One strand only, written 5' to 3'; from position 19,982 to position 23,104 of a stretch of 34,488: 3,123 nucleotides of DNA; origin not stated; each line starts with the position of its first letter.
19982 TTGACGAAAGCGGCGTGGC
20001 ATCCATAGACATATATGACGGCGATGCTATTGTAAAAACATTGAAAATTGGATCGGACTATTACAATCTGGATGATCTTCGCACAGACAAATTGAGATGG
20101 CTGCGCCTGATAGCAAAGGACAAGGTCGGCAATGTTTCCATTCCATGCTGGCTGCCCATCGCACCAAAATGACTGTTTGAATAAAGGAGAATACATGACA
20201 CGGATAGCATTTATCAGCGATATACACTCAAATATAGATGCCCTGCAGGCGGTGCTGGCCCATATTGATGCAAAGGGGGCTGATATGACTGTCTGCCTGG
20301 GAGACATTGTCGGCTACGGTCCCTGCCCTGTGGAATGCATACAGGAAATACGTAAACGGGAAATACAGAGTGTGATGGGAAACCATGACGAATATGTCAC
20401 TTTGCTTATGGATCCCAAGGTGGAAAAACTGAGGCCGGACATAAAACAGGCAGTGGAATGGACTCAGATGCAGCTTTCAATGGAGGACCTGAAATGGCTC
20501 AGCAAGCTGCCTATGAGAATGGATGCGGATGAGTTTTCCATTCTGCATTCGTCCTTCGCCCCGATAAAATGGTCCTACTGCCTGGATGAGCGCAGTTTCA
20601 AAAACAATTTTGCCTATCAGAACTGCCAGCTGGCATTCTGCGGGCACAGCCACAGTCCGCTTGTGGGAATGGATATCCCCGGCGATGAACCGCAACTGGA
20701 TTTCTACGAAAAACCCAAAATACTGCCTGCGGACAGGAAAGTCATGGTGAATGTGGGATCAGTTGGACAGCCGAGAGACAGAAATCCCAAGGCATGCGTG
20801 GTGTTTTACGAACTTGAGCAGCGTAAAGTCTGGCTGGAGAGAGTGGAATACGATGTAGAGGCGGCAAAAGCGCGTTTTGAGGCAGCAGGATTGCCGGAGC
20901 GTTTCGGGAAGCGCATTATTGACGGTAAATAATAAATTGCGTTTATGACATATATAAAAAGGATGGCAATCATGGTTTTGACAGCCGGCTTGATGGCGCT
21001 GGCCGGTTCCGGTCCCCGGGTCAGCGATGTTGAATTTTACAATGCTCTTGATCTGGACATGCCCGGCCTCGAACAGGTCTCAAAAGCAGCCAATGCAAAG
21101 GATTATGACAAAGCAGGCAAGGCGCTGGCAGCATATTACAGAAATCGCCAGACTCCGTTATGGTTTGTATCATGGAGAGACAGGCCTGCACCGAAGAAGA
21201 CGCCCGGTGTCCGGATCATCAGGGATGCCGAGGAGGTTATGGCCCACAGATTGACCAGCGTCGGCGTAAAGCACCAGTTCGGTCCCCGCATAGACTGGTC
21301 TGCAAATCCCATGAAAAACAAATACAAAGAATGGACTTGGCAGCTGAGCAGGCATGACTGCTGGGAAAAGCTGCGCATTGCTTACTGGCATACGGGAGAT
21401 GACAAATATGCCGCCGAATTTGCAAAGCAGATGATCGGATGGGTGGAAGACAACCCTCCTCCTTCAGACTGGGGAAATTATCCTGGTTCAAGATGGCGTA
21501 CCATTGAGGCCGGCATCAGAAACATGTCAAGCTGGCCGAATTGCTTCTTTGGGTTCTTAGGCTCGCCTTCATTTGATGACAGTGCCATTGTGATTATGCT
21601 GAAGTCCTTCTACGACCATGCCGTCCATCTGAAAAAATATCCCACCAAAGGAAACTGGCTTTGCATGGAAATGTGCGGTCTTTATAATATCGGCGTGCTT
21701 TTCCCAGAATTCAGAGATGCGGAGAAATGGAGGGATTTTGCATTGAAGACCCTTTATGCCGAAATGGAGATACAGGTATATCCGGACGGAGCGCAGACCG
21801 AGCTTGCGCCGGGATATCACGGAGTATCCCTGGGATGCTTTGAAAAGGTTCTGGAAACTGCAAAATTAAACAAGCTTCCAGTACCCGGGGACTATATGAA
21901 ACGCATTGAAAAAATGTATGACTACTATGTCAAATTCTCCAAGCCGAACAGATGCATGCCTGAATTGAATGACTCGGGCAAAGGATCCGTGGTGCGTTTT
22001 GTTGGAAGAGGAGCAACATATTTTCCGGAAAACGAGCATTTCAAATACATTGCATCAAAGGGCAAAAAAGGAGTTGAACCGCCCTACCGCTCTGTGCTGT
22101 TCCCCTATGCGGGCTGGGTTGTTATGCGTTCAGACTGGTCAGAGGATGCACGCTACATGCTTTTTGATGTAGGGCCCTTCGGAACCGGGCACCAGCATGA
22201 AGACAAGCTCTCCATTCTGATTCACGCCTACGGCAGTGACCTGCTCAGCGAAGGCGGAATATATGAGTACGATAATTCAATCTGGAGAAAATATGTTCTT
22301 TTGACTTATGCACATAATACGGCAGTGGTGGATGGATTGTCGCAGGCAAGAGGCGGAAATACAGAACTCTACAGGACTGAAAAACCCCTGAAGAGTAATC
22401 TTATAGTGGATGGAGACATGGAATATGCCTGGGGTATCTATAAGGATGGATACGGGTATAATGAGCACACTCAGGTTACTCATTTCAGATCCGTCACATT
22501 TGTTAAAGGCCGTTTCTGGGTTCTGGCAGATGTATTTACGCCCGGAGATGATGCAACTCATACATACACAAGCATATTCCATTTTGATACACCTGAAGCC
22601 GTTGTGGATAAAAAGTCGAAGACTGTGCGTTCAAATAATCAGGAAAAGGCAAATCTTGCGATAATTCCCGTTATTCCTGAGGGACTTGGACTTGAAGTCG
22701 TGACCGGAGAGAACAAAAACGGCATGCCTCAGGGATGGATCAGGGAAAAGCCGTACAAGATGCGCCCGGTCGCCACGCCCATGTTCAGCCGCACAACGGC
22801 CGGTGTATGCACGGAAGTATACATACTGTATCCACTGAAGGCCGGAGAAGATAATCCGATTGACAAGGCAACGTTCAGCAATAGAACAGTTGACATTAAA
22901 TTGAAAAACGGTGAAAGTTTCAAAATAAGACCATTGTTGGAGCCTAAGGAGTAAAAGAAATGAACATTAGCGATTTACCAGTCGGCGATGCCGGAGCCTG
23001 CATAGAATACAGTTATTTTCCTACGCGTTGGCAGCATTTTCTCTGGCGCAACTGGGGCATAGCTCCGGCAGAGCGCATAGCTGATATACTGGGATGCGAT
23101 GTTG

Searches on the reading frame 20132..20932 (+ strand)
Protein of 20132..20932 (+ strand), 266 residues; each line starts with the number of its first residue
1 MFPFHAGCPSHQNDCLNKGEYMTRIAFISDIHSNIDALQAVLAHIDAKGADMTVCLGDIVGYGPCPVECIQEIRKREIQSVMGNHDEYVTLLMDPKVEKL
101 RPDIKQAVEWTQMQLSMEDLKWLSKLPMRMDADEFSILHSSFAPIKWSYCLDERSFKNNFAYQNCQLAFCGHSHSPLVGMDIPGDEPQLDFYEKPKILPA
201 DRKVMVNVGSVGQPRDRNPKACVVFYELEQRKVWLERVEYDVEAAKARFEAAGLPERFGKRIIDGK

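Call 12: search_protein_families(library=pfam, proteins=[window:20132-20932:+], max_evalue=0.001)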
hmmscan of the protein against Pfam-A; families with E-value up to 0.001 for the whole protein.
window:20132-20932:+ (266 aa): 2 families
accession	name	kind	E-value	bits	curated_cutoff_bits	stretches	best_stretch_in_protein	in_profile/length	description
PF12850.12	Metallophos_2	-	1.3e-18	68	27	1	24-226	2-149/154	Calcineurin-like phosphoesterase superfamily domain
PF00149.33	Metallophos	-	2.5e-14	54.6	21.5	1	24-176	2-191/191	Calcineurin-like phosphoesterase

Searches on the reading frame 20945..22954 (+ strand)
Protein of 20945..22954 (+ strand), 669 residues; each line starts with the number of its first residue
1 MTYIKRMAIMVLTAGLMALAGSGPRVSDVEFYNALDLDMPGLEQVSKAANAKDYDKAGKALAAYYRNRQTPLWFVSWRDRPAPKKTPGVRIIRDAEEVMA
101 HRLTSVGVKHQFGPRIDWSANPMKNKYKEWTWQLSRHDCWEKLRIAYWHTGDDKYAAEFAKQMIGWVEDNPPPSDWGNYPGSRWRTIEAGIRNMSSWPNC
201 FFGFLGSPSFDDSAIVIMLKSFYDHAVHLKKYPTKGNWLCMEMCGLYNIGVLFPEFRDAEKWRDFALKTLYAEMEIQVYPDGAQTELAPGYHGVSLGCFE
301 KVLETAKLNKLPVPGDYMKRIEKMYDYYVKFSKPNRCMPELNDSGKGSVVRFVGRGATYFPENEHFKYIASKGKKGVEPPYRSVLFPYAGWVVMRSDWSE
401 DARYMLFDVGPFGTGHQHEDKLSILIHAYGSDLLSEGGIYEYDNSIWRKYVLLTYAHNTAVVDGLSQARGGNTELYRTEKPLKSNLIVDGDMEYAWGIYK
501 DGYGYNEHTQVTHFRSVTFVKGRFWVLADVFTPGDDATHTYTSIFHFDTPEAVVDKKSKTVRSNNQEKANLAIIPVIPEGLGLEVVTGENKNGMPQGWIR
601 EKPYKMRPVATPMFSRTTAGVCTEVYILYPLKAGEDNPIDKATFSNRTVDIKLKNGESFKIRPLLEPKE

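Call 13: search_protein_families(library=pfam, proteins=[window:20945-22954:+], max_evalue=0.001)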
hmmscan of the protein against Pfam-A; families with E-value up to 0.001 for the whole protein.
window:20945-22954:+ (669 aa): 2 families
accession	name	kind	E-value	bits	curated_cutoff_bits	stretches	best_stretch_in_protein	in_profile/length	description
PF16889.11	Hepar_II_III_N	-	2e-86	290.9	22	1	31-368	1-340/340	Heparinase II/III N-terminus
PF07940.18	Hepar_II_III_C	-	7.8e-28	98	24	1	379-561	2-180/237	Heparinase II/III-like, C-terminal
